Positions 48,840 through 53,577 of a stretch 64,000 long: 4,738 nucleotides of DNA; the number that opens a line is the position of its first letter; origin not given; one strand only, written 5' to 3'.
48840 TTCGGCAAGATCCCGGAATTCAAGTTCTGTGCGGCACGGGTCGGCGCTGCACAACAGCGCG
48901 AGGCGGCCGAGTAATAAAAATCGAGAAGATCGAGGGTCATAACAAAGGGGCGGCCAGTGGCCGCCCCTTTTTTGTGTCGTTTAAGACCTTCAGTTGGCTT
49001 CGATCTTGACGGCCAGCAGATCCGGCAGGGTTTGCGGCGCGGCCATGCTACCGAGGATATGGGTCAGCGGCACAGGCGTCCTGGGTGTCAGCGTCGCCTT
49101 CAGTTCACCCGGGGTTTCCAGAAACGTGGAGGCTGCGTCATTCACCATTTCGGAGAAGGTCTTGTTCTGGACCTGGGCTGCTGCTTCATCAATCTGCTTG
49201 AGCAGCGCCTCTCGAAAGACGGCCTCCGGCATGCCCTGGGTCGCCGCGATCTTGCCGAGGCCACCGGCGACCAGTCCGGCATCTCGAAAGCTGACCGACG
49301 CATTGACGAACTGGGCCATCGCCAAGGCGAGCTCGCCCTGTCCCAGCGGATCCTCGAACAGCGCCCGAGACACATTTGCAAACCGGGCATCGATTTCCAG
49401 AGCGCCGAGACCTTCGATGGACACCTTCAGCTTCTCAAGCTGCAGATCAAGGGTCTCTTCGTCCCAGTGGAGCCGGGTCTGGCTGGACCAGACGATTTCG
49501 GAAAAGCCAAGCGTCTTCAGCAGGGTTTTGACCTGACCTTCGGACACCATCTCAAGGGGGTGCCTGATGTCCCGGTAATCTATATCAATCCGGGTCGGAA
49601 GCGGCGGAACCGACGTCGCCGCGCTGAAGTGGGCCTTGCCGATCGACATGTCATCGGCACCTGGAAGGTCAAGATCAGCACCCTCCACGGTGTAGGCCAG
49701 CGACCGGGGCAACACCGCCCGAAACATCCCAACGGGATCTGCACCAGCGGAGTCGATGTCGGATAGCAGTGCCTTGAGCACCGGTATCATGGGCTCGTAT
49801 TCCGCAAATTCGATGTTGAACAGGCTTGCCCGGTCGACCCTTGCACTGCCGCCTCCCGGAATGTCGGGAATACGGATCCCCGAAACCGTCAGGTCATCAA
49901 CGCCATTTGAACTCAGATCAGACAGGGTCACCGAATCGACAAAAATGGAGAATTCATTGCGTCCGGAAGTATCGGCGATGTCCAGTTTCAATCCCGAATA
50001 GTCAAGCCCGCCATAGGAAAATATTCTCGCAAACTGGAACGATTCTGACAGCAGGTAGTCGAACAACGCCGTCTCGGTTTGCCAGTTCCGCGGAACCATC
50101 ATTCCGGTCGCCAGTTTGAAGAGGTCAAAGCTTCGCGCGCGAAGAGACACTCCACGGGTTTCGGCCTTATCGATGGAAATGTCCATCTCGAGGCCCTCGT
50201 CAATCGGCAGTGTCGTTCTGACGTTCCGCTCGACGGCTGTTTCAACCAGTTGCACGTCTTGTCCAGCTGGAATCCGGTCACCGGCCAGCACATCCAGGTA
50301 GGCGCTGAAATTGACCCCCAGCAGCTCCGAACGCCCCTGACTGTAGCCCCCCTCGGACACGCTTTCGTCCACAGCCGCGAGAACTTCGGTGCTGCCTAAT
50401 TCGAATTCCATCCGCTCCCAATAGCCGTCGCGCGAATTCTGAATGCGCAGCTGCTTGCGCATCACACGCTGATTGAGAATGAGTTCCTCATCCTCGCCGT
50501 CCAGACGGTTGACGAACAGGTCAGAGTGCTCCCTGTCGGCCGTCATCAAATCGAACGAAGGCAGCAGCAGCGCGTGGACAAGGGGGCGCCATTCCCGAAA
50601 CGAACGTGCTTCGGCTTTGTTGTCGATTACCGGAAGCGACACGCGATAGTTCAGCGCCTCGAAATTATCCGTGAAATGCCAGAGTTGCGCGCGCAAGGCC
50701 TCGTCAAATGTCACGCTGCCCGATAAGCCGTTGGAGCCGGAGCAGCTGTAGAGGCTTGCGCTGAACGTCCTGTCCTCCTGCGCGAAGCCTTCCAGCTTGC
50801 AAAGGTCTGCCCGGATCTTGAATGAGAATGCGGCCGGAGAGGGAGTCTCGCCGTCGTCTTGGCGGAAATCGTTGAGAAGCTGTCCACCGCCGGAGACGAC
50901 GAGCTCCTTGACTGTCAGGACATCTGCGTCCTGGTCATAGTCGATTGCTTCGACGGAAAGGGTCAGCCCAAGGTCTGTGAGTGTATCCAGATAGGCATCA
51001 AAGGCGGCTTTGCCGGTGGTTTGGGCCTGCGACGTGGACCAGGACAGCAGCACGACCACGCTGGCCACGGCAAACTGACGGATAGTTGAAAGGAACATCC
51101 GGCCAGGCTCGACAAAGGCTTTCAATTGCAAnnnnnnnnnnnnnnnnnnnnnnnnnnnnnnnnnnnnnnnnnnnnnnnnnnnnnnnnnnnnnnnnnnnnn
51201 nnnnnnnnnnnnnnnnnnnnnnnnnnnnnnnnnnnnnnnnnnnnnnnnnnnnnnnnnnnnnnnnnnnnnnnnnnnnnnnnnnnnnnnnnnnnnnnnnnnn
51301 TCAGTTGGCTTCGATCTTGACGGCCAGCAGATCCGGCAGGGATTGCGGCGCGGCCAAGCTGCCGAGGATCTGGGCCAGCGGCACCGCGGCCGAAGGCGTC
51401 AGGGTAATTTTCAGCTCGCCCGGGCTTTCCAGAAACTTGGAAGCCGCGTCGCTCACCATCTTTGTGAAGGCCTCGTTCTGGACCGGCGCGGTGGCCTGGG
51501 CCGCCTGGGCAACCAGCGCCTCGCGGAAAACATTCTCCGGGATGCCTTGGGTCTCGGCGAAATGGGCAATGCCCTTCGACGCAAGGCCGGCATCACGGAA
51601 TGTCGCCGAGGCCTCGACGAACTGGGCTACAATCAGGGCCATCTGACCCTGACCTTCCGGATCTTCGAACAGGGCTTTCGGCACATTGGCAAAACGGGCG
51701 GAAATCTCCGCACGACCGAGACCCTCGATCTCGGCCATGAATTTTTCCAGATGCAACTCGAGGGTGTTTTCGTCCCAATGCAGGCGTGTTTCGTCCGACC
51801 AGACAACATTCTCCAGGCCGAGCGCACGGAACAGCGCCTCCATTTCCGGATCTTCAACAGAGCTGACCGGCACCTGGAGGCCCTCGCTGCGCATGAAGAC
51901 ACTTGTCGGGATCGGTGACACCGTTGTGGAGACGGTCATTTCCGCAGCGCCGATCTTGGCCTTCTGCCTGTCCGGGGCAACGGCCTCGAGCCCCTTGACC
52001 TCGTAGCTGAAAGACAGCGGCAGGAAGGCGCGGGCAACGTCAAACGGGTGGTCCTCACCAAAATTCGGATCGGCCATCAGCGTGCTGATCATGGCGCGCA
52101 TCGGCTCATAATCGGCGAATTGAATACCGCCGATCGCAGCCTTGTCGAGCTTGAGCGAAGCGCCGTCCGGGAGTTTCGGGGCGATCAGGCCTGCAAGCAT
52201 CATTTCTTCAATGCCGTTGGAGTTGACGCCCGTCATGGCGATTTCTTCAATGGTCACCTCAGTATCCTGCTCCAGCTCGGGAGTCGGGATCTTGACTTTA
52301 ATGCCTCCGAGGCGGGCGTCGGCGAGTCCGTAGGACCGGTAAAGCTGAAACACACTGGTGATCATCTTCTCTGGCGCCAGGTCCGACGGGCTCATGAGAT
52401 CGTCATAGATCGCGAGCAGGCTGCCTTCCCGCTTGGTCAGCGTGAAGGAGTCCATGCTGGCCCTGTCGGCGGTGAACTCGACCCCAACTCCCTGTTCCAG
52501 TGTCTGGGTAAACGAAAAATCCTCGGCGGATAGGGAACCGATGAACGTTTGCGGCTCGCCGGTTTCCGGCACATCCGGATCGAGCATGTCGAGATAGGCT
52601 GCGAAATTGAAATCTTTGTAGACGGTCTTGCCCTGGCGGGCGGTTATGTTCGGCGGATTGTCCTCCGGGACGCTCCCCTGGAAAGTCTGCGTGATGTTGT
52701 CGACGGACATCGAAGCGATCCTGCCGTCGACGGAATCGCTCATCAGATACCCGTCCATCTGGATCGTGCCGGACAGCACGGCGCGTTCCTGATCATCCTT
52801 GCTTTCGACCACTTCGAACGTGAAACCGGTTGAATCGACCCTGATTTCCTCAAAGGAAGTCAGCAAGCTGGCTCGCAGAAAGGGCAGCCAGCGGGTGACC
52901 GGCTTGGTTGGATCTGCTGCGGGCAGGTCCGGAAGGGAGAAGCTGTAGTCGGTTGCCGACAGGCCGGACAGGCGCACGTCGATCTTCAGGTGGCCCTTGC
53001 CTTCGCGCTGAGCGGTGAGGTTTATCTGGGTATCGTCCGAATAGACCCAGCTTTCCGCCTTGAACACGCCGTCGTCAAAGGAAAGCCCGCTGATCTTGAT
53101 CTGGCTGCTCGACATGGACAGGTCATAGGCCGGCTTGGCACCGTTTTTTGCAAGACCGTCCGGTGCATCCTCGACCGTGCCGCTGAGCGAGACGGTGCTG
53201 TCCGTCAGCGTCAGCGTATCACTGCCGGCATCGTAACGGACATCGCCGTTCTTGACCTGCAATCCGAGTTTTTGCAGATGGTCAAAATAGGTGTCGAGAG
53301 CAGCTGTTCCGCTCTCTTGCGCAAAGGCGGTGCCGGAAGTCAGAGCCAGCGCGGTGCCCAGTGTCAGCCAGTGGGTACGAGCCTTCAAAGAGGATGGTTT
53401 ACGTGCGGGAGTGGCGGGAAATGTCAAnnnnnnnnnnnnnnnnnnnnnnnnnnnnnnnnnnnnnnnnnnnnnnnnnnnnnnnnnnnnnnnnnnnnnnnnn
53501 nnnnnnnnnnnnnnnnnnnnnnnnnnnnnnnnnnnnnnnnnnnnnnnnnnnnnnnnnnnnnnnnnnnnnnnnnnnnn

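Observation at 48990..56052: Tandem array of three paralogous ~710-aa exported proteins of unknown function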

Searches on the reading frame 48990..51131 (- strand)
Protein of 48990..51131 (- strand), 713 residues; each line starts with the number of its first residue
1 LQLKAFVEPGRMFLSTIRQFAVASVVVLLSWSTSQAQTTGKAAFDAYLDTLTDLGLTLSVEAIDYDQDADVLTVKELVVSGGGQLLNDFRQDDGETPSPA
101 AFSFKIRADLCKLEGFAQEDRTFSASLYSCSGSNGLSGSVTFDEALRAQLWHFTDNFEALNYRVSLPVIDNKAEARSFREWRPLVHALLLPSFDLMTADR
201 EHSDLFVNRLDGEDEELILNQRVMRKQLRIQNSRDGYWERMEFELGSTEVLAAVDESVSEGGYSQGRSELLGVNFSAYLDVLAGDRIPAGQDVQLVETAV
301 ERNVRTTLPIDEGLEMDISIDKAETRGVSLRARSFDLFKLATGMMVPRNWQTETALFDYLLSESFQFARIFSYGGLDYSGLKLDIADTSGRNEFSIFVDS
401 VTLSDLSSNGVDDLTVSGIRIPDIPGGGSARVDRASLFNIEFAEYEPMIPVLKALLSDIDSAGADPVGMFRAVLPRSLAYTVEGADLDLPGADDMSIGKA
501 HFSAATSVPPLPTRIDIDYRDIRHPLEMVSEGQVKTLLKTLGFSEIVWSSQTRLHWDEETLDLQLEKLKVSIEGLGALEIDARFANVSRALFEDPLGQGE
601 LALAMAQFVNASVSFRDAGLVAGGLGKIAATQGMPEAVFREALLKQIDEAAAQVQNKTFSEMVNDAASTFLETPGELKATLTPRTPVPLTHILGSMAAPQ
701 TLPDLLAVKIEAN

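Call 3: search_protein_families(library=pfam, proteins=[window:48990-51131:-], max_evalue=1)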
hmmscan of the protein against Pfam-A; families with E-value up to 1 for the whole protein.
window:48990-51131:- (713 aa): 1 family
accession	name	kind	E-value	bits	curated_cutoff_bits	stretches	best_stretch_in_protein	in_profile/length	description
PF25195.1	DPC2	-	0.24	12.3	70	0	250-297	43-90/105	Diatom pyrenoid component 2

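Call 4: search_protein_families(library=ncbifam, proteins=[window:48990-51131:-], max_evalue=1)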
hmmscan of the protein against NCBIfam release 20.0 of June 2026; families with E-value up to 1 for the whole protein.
window:48990-51131:- (713 aa): 1 family
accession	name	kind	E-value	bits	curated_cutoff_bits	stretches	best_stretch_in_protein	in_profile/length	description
TIGR02684.1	dnstrm_HI1420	hypoth_equivalog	0.1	12.8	53.7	1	604-645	16-62/89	addiction module antidote protein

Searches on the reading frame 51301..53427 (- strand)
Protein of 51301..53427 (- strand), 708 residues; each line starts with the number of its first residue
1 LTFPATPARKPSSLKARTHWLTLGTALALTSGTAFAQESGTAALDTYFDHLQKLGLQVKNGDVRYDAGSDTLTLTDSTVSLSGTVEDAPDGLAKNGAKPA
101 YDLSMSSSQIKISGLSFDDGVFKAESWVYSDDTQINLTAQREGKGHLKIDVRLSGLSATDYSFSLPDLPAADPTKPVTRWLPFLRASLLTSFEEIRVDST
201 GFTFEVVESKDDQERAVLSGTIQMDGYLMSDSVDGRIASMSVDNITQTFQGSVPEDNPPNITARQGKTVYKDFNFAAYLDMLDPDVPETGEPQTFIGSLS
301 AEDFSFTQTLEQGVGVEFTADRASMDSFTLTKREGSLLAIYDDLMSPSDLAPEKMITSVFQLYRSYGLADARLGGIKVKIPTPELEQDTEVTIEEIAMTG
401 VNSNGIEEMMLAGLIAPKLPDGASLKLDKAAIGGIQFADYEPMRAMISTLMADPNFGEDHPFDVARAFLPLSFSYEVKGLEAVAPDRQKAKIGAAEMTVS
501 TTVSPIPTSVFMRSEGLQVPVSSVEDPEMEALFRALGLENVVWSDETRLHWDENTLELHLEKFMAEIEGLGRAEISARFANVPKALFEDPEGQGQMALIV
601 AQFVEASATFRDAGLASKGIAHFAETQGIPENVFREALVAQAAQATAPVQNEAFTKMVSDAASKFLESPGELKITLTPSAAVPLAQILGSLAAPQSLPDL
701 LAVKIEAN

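Call 3: search_protein_families(library=pfam, proteins=[window:51301-53427:-], max_evalue=1)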
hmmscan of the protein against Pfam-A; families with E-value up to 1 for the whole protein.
window:51301-53427:- (708 aa): 0 families

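Call 4: search_protein_families(library=ncbifam, proteins=[window:51301-53427:-], max_evalue=1)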
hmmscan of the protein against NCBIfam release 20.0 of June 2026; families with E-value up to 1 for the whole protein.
window:51301-53427:- (708 aa): 0 families

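Call 31: search_protein_representatives(protein=window:51301-53427:-)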
Query: 708 residues. Proteins with E-value up to 0.001 (for the whole library): 877; up to 1e-10: 276; up to 1e-30: 54. The best 150 are listed.
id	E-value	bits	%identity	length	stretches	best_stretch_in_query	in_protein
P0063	5.8e-212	722.4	49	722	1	13-708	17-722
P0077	3.5e-180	617.4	44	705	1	12-708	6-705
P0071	5.8e-153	527.4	51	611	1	64-570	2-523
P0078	8.6e-153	526.9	40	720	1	5-708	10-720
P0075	1.2e-151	523.2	40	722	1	23-707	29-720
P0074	1.5e-146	506.3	39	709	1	25-705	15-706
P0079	1.9e-138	479.5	38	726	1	20-706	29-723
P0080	1.9e-130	453.1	37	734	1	12-707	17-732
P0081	2.0e-126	439.8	36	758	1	14-706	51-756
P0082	7.5e-120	418.1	35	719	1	27-708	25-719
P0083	8.6e-115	401.3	35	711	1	28-708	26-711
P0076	5.2e-112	392.1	34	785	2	67-707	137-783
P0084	1.2e-101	358.0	33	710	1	26-708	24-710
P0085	1.3e-100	354.5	33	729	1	15-708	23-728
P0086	4.4e-85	303.2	34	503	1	213-706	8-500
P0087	8.8e-71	255.9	30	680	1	23-708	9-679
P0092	2.3e-56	208.3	26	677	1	27-707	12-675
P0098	9.6e-49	183.1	24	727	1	31-707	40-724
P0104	3.0e-41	158.4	24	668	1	29-708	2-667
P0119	1.6e-32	129.5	28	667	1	6-708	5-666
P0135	1.1e-27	113.6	23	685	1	56-707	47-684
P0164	9.6e-23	97.2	22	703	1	11-707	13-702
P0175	2.3e-21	92.7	23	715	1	20-708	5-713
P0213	2.5e-17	79.3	23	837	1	174-698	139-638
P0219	1.6e-16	76.6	26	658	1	33-696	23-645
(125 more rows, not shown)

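Call 34: search_protein_families(library=pfam, alignment_id=A3, max_evalue=0.1)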
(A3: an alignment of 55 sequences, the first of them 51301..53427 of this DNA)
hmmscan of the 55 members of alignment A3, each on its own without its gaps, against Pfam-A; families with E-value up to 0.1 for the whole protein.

A. member 1, window:51301-53427:- (708 aa): 0 families

B. families by the number of members that match (of 55 scanned): 6 families
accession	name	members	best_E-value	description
PF24058.1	DUF7359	1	0.0017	Domain of unknown function (DUF7359)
PF04956.18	TrbC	1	0.0056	TrbC/VIRB2 pilin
PF17152.10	CHASE8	1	0.013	Periplasmic sensor domain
PF05417.16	Peptidase_C41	1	0.024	Hepatitis E cysteine protease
PF08777.17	RRM_3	1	0.025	RNA binding motif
PF03471.22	CorC_HlyC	1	0.033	Transporter associated domain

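Call 48: list_cluster_members(proteins=[P0087, P0092, P0098, P0104, P0119, P0135, P0164, P0175, P0213, P0219])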
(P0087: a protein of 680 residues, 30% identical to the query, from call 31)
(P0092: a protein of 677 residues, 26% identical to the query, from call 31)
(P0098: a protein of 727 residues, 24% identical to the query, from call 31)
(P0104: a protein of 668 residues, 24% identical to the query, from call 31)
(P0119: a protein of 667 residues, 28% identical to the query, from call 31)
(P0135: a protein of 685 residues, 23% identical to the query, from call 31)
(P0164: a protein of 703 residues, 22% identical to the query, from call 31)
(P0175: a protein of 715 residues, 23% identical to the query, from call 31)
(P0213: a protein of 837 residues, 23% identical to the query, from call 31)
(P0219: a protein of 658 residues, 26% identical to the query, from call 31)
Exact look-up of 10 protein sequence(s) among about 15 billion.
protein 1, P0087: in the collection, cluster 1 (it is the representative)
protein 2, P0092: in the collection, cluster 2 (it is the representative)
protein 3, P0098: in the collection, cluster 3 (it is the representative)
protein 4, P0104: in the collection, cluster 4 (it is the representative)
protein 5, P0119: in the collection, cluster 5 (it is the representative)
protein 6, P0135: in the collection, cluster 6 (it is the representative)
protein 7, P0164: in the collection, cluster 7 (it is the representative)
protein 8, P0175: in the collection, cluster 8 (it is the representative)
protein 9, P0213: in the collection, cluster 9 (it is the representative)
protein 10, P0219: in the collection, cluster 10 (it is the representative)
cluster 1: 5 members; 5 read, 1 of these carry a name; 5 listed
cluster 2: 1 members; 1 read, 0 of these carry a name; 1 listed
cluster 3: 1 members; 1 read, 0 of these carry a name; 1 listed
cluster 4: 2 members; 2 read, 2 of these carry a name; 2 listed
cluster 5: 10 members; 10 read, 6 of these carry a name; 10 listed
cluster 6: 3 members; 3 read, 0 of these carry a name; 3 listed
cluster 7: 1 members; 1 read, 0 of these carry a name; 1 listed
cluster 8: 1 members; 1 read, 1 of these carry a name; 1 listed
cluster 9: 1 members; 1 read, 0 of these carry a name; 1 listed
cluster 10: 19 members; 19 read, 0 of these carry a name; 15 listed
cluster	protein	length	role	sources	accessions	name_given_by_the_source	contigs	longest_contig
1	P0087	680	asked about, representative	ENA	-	-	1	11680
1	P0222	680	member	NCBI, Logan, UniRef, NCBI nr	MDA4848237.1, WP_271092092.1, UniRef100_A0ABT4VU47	hypothetical protein [Hoeflea poritis] | DUF2125 domain-containing protein n=1 Tax=Hoeflea poritis TaxID=2993659 ...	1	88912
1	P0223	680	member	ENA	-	-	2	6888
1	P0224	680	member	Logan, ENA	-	-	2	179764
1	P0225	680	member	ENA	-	-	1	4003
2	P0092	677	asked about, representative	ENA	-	-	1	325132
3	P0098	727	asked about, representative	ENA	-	-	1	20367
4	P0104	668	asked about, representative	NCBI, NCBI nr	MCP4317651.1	MAG: hypothetical protein GY789_16945 [Hyphomicrobiales bacterium] | hypothetical protein [Hyphomicrobiales bacterium]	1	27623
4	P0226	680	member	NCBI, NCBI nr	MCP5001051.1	MAG: hypothetical protein GY933_20490 [Hyphomicrobiales bacterium] | hypothetical protein [Hyphomicrobiales bacterium]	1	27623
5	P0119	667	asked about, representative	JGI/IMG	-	hypothetical protein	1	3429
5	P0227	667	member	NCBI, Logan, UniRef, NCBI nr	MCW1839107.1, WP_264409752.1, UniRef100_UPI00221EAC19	hypothetical protein [Prosthecomicrobium hirschii] | hypothetical protein n=1 Tax=Prosthecodimorpha hirschii TaxID=665126 RepID=UPI00221EAC19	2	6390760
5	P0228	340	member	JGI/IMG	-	hypothetical protein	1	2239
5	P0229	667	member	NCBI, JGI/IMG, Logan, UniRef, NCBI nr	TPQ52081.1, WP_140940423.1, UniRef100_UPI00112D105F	hypothetical protein C2U72_04985 [Prosthecomicrobium hirschii] | hypothetical protein n=1 Tax=Prosthecodimorpha hirschii TaxID=665126 RepID=UPI00112D105F | hypothetical protein [Prosthecomicrobium hirschii]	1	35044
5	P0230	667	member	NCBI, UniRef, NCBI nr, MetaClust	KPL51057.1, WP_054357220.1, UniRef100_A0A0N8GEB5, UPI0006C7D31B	hypothetical protein ABB55_01500 [Prosthecomicrobium hirschii] | AsmA-like C-terminal domain-containing protein n=1 Tax=Prosthecodimorpha hirschii ... | hypothetical protein [Prosthecomicrobium hirschii]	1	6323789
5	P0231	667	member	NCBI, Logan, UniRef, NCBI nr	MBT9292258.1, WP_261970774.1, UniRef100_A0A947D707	hypothetical protein [Prosthecodimorpha staleyi] | AsmA-like C-terminal domain-containing protein n=1 Tax=Prosthecodimorpha staleyi ...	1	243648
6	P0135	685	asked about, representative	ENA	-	-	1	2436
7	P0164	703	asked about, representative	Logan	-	-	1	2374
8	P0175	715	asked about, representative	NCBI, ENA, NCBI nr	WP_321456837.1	hypothetical protein [uncultured Cohaesibacter sp.]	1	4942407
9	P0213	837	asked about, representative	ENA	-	-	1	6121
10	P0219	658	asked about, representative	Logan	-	-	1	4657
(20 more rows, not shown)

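Call 49: search_protein_families(library=pfam, proteins=[P0230, P0231, P0222], max_evalue=10)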
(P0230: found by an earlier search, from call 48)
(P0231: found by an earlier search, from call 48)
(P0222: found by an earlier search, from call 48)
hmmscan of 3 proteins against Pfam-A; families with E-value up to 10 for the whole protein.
P0230 (667 aa): 0 families

P0231 (667 aa): 1 family
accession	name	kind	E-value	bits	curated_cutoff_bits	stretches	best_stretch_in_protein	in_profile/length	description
PF17763.6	Asparaginase_C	-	0.14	12.6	34.6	1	529-615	26-113/114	Glutaminase/Asparaginase C-terminal domain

P0222 (680 aa): 0 families

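Call 56: find_encoding_contigs(protein=P0230, flank=8000, max_places=2)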
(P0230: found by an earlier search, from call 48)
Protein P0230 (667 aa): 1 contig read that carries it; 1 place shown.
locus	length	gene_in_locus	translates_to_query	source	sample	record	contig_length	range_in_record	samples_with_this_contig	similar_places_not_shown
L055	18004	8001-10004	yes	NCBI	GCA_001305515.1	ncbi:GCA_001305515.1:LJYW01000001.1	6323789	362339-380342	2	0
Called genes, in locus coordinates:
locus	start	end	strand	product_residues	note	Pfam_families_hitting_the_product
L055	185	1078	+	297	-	PF02129:Peptidase_S15 (weak)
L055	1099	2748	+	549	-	-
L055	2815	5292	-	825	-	PF00912:Transgly, PF17092:PCB_OB, PF00905:Transpeptidase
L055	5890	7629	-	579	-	PF11741:AMIN (weak), PF01520:Amidase_3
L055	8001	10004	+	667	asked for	-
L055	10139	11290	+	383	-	-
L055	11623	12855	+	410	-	PF08291:Peptidase_M15_3, PF05951:Peptidase_M15_2 (weak)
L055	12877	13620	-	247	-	PF00106:adh_short, PF01370:Epimerase (faint), PF08659:KR, PF13561:adh_short_C2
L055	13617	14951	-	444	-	PF01565:FAD_binding_4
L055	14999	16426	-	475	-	PF00702:Hydrolase (faint), PF12710:HAD, PF01040:UbiA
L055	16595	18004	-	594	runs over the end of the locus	PF01336:tRNA_anti-codon, PF00152:tRNA-synt_2, PF02938:GAD (weak)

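Call 57: find_encoding_contigs(protein=P0175, flank=8000, max_places=2)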
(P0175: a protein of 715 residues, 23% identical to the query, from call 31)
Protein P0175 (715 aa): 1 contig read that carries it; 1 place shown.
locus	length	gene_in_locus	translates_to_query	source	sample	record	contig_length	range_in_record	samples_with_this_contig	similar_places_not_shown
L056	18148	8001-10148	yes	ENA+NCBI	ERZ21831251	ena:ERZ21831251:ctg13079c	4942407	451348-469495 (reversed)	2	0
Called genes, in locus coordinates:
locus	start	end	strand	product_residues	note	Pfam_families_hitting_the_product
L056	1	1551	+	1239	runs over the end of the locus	PF08471:Ribonuc_red_2_N, PF02867:Ribonuc_red_lgC, PF12637:TSCPD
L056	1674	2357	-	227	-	PF01810:LysE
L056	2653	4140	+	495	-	PF10423:AMNp_N, PF01048:PNP_UDP_1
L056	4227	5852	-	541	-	PF00563:EAL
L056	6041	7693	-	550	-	PF12792:CSS-motif (weak), PF00563:EAL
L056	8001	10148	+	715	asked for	-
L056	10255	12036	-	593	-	PF01336:tRNA_anti-codon, PF00152:tRNA-synt_2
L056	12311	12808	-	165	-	PF00583:Acetyltransf_1 (weak)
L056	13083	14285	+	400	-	PF01612:DNA_pol_A_exo1, PF00570:HRDC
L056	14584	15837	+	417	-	PF05977:MFS_3, PF07690:MFS_1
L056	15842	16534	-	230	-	-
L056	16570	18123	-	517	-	PF02541:Ppx-GppA, PF21697:Ppx_C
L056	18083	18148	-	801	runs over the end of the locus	PF13089:PP_kinase_N, PF02503:PP_kinase, PF17941:PP_kinase_C_1, PF13091:PLDc_2 (faint), PF13090:PP_kinase_C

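Call 78: search_solved_structures(query=A3, max_evalue=10)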
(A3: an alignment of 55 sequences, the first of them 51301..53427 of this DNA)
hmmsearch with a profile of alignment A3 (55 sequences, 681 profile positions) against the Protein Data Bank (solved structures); distinct sequences matched with E-value up to 10: 24.
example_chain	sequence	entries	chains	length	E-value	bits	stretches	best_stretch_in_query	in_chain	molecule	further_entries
3nz3_A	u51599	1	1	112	0.061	15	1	158-253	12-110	Putative uncharacterized protein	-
4pzc_A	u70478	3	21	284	0.14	13.7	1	299-366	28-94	3-Hydroxyacyl-CoA dehydrogenase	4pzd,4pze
3wd0_A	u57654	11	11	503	0.34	12.5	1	490-533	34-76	Chitinase B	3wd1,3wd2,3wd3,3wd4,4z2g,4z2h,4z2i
6jk9_A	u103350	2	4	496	0.35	12.5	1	490-533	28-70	Chitinase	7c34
6jkf_A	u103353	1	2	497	0.35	12.5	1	490-533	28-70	Chitinase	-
1goi_A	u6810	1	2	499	0.35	12.5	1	490-533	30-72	CHITINASE B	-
1e6z_A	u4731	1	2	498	0.35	12.5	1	490-533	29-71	CHITINASE B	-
1e15_A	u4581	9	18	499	0.35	12.5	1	490-533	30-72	CHITINASE B | Chitinase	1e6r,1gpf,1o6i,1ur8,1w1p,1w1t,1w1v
1h0g_A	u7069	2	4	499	0.35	12.5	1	490-533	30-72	CHITINASE B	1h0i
8yug_A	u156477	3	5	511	0.35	12.4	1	490-533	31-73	Chitinase B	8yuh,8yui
1e6n_A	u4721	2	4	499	0.35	12.4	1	490-533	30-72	CHITINASE B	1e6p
1ogb_A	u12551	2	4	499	0.35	12.4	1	490-533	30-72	CHITINASE B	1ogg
1ur9_A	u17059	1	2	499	0.35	12.4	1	490-533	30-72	CHITINASE B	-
7c92_A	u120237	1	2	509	0.36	12.4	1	490-533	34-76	Chitinase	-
4prs_A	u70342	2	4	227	0.36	12.4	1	248-332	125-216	ABC-type transporter, periplasmic subunit family 3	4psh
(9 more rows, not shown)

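Call 84: search_protein_families(library=ncbifam, proteins=[L055:10139-11290:+], max_evalue=0.00001)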
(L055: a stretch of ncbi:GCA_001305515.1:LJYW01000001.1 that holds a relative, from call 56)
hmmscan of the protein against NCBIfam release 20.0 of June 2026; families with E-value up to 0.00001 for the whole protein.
L055:10139-11290:+ (383 aa): 0 families
